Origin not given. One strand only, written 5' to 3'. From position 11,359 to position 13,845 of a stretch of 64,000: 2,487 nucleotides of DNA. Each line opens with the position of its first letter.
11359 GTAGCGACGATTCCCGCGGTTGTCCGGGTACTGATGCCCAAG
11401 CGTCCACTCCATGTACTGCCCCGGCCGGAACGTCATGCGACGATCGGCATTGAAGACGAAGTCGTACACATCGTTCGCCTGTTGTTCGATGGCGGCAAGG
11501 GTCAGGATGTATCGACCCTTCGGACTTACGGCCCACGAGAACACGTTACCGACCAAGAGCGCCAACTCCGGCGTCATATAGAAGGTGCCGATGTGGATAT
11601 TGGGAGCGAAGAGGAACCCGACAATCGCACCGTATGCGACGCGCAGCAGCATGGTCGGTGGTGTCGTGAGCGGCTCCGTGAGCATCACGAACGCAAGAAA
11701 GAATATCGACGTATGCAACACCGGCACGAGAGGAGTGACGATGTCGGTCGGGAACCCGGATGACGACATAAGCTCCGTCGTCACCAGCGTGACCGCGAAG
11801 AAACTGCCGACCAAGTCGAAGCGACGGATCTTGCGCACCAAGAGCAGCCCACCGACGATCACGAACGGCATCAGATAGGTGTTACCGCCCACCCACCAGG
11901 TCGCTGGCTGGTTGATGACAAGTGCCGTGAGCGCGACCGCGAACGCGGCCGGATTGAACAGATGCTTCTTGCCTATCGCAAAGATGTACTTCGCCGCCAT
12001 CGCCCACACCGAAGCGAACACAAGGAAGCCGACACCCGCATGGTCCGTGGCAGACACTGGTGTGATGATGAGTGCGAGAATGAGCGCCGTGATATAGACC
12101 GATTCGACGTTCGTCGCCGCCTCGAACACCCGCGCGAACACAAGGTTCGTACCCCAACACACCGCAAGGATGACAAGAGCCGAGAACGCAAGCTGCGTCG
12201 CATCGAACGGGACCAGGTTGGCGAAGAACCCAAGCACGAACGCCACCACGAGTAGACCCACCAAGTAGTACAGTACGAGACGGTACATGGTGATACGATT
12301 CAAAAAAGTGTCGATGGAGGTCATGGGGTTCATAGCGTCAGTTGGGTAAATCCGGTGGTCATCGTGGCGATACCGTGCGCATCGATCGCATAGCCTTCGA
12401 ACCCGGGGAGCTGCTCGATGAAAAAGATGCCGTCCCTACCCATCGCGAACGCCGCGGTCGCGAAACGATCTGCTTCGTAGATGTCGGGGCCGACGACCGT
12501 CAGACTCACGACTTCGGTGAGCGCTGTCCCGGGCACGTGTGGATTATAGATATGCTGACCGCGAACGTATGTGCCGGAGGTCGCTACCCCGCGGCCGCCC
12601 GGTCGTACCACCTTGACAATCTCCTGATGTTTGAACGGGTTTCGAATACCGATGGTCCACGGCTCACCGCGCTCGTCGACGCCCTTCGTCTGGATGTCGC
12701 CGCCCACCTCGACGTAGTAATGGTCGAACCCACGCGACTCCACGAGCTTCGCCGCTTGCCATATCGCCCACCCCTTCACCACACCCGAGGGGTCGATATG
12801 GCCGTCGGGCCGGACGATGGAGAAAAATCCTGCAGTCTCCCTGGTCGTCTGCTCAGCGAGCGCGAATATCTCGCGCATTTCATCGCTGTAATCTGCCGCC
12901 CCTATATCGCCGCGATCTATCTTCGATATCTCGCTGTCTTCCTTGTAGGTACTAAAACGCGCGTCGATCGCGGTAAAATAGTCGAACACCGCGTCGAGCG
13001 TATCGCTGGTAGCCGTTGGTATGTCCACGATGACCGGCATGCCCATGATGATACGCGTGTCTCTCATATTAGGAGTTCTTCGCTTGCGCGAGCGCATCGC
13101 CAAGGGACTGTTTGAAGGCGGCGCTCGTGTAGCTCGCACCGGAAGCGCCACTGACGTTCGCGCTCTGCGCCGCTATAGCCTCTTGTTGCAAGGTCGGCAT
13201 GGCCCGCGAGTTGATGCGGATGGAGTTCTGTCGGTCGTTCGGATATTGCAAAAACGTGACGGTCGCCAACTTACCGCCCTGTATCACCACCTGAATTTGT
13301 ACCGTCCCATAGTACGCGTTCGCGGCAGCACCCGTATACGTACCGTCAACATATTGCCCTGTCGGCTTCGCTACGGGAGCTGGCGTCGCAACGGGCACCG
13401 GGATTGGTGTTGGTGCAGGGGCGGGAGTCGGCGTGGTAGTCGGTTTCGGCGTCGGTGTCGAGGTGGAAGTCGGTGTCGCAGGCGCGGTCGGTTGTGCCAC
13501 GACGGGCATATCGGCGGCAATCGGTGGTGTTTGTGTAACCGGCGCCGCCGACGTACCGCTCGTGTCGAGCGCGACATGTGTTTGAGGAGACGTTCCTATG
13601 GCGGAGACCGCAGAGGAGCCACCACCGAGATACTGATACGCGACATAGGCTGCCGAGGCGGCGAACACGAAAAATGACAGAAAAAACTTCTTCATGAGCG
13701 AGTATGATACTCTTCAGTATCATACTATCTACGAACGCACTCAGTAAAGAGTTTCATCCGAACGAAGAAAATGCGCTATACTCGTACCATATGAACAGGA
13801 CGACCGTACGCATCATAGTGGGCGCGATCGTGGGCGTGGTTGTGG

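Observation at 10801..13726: Minimal three-gene NQR/RNF-like flavinylation module: NqrC-like FMN-binding protein - ApbE - NqrB/RnfD-like::FNR-like fusion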

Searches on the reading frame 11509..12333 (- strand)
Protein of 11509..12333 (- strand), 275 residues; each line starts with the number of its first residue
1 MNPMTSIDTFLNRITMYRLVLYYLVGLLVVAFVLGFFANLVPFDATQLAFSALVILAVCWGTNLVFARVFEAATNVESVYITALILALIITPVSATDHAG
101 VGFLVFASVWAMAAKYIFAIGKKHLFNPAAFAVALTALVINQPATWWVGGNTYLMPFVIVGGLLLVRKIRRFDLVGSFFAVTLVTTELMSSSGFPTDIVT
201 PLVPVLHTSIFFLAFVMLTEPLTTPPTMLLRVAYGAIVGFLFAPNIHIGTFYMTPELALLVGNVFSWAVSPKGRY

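Call 26: search_solved_structures(query=A2, max_evalue=10, show_alignments=4)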
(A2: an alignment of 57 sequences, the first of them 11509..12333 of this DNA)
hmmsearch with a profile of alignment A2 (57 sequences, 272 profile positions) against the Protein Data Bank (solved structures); distinct sequences matched with E-value up to 10: 4.
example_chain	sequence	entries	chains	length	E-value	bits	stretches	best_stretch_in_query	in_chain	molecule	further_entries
8ahx_D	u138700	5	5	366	9.9e-06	28.6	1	152-259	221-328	Ion-translocating oxidoreductase complex subunit D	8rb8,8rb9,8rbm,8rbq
9lrr_B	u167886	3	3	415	0.011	18.6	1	144-261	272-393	Na(+)-translocating NADH-quinone reductase subunit B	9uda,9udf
7xk3_B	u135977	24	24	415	0.02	17.8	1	144-261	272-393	Na(+)-translocating NADH-quinone reductase subunit B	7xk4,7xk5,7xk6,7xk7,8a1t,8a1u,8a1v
9ud3_B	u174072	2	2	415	0.029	17.3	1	144-261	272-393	Na(+)-translocating NADH-quinone reductase subunit B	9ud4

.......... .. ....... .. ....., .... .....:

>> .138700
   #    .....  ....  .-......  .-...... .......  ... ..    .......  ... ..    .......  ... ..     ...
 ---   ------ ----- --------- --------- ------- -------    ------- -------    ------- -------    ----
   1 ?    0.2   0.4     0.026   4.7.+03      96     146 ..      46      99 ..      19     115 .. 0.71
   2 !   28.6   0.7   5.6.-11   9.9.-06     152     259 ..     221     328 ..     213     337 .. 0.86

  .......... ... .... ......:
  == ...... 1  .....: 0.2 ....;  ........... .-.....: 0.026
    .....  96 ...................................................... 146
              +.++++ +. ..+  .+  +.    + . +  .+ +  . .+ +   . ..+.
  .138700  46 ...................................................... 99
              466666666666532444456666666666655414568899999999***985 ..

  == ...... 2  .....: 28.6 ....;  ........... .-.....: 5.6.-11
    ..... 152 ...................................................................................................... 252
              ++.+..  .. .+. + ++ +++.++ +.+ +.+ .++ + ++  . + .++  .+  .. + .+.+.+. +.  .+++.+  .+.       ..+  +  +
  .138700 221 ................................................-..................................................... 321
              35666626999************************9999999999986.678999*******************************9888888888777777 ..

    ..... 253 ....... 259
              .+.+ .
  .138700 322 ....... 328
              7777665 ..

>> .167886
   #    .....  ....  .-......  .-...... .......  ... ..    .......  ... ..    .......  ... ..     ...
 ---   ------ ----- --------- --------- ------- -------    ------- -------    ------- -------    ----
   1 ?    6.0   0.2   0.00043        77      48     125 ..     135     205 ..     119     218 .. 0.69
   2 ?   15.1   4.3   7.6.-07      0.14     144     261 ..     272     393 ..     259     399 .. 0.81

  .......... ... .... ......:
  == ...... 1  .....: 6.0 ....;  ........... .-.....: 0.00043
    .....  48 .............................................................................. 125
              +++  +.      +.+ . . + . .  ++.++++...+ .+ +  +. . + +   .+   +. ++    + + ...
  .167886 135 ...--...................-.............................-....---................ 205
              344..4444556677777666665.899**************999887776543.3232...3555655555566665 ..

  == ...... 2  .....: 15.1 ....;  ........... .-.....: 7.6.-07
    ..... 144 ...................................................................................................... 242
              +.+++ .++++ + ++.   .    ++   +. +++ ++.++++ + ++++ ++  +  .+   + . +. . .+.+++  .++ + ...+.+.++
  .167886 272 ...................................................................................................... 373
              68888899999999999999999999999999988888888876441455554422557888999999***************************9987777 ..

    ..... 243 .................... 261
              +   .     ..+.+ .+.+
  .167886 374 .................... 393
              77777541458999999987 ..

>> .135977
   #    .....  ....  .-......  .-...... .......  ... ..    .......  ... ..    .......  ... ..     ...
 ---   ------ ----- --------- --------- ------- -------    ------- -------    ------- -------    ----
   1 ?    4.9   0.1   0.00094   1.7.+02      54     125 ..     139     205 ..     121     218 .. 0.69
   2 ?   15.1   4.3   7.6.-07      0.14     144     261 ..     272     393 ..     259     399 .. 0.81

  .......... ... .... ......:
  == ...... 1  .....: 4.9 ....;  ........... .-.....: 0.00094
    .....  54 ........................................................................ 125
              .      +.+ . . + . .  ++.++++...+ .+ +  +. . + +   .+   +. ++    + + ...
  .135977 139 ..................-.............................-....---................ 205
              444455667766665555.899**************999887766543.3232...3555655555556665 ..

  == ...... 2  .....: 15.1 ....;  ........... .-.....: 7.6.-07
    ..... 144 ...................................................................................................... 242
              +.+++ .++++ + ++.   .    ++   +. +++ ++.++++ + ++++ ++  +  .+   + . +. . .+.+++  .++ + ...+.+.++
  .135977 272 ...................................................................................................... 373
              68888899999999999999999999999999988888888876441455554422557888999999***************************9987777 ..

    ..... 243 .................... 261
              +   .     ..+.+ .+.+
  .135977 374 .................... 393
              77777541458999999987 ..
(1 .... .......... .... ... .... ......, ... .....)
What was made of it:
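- The only PDB families hit by the membrane-half profile are RnfD and NqrB (call 26).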

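Call 46: predict_structure(protein=window:11509-12333:-)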
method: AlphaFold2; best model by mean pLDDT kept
length: 275 residues; sequences in the alignment: 1
mean_pLDDT: 51.0   pTM: 0.30
mean pLDDT of the five models: 51.0, 45.7, 44.7, 42.4, 40.5
residues with pLDDT >= 90: 0; 70-90: 16; 50-70: 97; < 50: 162
segments of 3 or more residues with pLDDT < 50: 66-70, 75-82, 84-101, 116-118, 120-122, 127-129, 136-158, 175-180, 187-194, 197-199, 201-205, 207-209, 214-222, 232-234, 236-275
pLDDT, mean of each block of 10 residues (from residue 1): 73 75 67 62 62 59 50 48 46 44 51 51 49 49 43 46 51 48 49 48 49 49 48 47 35 40 43 40
secondary structure, 60 per line:
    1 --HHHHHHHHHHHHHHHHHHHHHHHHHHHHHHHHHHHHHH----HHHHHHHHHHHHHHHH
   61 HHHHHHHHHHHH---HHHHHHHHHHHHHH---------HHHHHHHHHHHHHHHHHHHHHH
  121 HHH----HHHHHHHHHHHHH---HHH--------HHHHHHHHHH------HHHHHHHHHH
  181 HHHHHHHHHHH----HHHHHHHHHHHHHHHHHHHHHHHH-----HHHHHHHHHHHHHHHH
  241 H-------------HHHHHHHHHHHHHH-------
elements in order: H3-40 H45-72 H76-89 H99-123 H128-140 H155-164 H171-191 H196-219 H225-241 H255-268
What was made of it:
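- Tried and rejected: The model was poor (pLDDT 51, call 46) and I did not use it.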

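Call 48: search_protein_representatives(protein=window:11509-12333:-)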
Query: 275 residues. Proteins with E-value up to 0.001 (for the whole library): 1349; up to 1e-10: 757; up to 1e-30: 323. The best 150 are listed.
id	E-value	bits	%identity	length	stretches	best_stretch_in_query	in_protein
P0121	6.1e-84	298.4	59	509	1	6-274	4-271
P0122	2.8e-81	289.7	59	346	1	6-273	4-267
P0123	1.7e-75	270.8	51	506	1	6-275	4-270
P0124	3.7e-73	263.1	54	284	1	6-272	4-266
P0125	1.1e-72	261.6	51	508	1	5-274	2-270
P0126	1.7e-70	254.3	52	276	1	9-272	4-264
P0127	3.6e-69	250.0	52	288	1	4-273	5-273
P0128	2.1e-67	244.2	50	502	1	6-275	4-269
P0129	3.0e-65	237.2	50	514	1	6-273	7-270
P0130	8.3e-65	235.7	50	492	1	16-274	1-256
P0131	1.8e-64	234.6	49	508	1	5-274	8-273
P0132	8.3e-63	229.2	51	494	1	16-273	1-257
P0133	2.9e-62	227.4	56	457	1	5-274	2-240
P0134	3.6e-62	227.1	51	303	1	6-275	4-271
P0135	3.9e-62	227.0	50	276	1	7-265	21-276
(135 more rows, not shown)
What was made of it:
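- The membrane half occurs almost always as the ~500-aa fusion: 323 cluster representatives at E <= 1e-30 (call 48).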

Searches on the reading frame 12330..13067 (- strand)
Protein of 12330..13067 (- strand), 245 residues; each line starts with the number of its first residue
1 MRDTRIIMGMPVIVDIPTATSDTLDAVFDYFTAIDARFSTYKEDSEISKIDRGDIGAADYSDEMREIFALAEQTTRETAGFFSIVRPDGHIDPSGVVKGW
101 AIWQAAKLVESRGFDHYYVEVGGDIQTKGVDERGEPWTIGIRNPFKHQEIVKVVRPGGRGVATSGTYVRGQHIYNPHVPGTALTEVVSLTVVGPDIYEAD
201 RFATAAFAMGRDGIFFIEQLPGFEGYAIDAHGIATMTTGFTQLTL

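Call 3: search_protein_families(library=pfam, proteins=[window:12330-13067:-], max_evalue=0.01)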
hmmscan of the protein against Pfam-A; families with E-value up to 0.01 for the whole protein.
window:12330-13067:- (245 aa): 1 family
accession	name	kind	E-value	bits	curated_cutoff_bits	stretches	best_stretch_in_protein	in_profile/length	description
PF02424.20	ApbE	-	3.2e-37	128.9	25.6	2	89-221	124-259/266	ApbE family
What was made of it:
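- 12330..13067 (-): Compact ApbE-type FAD:protein FMN transferase, 245 aa, with no signal peptide or lipobox. Pfam PF02424 E 3e-37 (call 3).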

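Call 24: search_protein_families(library=ncbifam, proteins=[window:12330-13067:-], max_evalue=0.01)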
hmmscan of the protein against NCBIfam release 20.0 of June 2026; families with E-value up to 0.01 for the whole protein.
window:12330-13067:- (245 aa): 1 family
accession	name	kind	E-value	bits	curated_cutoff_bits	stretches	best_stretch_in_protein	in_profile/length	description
NF007774.0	PRK10461.1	equivalog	6.4e-19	68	498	1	87-212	177-311/351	FAD:protein FMN transferase ApbE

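Call 42: search_solved_structures(query=window:12330-13067:-, max_evalue=0.001, show_alignments=2)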
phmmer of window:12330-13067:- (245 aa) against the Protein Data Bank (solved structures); distinct sequences matched with E-value up to 0.001: 13.
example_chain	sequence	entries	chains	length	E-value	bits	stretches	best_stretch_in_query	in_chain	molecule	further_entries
6nxi_A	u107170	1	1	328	5.7e-21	78.3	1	82-213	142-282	FAD:protein FMN transferase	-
6nxj_A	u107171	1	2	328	1.1e-19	74.2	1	82-213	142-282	FAD:protein FMN transferase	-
4xgw_A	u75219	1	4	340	6.4e-18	68.3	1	86-233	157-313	FAD:protein FMN transferase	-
2o18_A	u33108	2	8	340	2.4e-17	66.5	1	86-233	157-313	Thiamine biosynthesis lipoprotein apbE | FAD:protein FMN transferase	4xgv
3pnd_A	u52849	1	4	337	3.4e-17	66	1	81-216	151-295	Thiamine biosynthesis lipoprotein ApbE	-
4xgx_A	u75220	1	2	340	1.8e-16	63.6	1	86-233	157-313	FAD:protein FMN transferase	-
5mgy_H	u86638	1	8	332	8e-13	51.7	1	91-238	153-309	FAD:protein FMN transferase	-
1vrm_A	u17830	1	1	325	1.4e-09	41.1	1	86-218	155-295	hypothetical protein TM1553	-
7esa_A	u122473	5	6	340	2.2e-09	40.4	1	90-230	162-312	FAD:protein FMN transferase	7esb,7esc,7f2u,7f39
4xdt_A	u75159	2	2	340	2.5e-07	33.7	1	90-226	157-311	FAD:protein FMN transferase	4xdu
4ifu_A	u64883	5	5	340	1.1e-06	31.6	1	90-226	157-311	FAD:protein FMN transferase | Thiamine biosynthesis lipoprotein ApbE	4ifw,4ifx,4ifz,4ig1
7mgt_A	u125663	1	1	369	1.4e-06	31.3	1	90-226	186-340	FAD:protein FMN transferase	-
4xdr_A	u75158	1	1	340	1.4e-05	27.9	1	90-226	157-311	FAD:protein FMN transferase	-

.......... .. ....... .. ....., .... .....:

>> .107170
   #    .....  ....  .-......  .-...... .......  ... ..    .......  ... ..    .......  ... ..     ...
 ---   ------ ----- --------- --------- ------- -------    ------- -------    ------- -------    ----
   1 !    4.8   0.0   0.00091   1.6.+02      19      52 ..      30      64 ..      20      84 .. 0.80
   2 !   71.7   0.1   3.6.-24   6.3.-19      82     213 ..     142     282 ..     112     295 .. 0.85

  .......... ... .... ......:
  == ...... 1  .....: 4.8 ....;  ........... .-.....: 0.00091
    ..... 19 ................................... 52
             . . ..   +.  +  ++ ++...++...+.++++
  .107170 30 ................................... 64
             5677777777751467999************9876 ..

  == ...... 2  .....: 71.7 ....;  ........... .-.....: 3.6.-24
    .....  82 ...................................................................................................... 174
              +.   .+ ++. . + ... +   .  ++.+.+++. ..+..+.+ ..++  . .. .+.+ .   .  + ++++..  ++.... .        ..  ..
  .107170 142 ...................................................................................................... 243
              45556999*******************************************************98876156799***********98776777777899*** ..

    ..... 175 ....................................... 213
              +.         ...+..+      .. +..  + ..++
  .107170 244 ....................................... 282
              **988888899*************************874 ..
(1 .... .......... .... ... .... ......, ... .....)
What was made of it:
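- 12330..13067 (-): In that alignment His172 lines up with the His of ...YSHIIDP, the position that reads Gly in entry 6nxj, and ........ lines up with ADGLATG (call 42).
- On ApbE FAD:protein FMN transferase: Call 42: alignment to V. cholerae ApbE 6nxi and its 6nxj variant, which reads Gly at the aligned His position.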

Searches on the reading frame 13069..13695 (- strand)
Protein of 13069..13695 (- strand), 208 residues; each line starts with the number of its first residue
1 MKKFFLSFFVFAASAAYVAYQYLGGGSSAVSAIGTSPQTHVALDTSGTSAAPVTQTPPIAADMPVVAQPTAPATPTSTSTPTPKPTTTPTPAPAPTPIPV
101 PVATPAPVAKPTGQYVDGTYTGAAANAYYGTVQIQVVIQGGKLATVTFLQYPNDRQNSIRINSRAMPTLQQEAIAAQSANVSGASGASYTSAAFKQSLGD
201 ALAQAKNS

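Call 3: search_protein_families(library=pfam, proteins=[window:13069-13695:-], max_evalue=0.01)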
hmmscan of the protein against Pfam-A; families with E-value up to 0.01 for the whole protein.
window:13069-13695:- (208 aa): 1 family
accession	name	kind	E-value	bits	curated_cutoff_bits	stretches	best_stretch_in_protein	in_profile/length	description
PF04205.19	FMN_bind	-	8.1e-06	26.8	22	1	128-202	2-76/77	FMN-binding domain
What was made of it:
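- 13069..13695 (-): NqrC/RnfG-like subunit, 208 aa. It has an N-terminal hydrophobic anchor (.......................), a Pro/Thr/Ser/Ala-rich tether of about 94 aa, and a C-terminal FMN_bind domain (aa ~115-205). Pfam PF04205 E 8e-6, above cut-off (call 3).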

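Call 11: search_solved_structures(query=window:13069-13695:-, max_evalue=1, show_alignments=3)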
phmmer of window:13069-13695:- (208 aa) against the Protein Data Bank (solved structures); distinct sequences matched with E-value up to 1: 4.
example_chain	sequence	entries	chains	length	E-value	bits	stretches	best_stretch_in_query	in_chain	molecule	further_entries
8p2a_A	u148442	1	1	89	4.7e-14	55.7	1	119-204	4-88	FMN-binding domain-containing protein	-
8p2b_A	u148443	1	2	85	0.3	13.9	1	124-205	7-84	Clostridiaceae bacterium FMN4 domain 1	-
6x89_S7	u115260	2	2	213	0.46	13.3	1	68-109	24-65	NADH dehydrogenase [ubiquinone] iron-sulfur protein 7, mitochondrial | NDUS7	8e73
23px_A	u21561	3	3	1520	0.67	12.8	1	48-118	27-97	Putative lipoprotein AcfD homolog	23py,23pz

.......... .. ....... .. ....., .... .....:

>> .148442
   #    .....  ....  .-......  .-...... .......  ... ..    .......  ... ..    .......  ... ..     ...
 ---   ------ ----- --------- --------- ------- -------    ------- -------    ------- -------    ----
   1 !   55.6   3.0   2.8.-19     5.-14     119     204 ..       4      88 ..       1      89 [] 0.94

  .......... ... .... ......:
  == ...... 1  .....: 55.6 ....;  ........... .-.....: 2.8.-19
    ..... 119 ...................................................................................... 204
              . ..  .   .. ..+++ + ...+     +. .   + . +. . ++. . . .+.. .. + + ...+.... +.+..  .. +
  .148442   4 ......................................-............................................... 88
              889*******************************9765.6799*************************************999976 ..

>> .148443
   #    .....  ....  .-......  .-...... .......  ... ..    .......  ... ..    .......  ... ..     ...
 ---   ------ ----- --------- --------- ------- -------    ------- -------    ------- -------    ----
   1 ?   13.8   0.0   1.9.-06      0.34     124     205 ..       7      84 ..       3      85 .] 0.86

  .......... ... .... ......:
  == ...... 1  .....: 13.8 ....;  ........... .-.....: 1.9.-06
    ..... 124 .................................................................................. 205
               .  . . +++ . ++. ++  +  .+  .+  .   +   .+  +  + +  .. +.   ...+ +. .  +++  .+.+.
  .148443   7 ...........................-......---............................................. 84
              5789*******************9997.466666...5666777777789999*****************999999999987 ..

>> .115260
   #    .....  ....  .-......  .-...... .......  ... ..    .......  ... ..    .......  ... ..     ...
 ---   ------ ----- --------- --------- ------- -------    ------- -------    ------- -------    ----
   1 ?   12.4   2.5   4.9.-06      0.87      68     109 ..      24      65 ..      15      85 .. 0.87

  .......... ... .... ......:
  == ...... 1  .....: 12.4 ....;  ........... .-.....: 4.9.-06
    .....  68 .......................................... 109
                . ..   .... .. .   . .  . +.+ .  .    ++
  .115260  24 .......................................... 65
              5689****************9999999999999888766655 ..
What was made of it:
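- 13069..13695 (-): PDB 8p2a FMN-binding domain E 4.7e-14 over aa 119-204 (call 11).
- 13132..13134 (-): Codon of Ser188, the predicted phosphoester-FMN acceptor, in S182-G-A-S185-G-A-S188-Y-T-S. Aligns with the Thr of ............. in 8p2a (call 11).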

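Call 24: search_protein_families(library=ncbifam, proteins=[window:13069-13695:-], max_evalue=0.01)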
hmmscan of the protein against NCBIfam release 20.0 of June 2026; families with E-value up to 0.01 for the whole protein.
window:13069-13695:- (208 aa): 1 family
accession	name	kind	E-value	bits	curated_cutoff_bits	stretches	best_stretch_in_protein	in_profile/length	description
NF037973.1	metallo_SslE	exception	0.0014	16.1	3000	1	48-116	27-95/1519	lipoprotein metalloprotease SslE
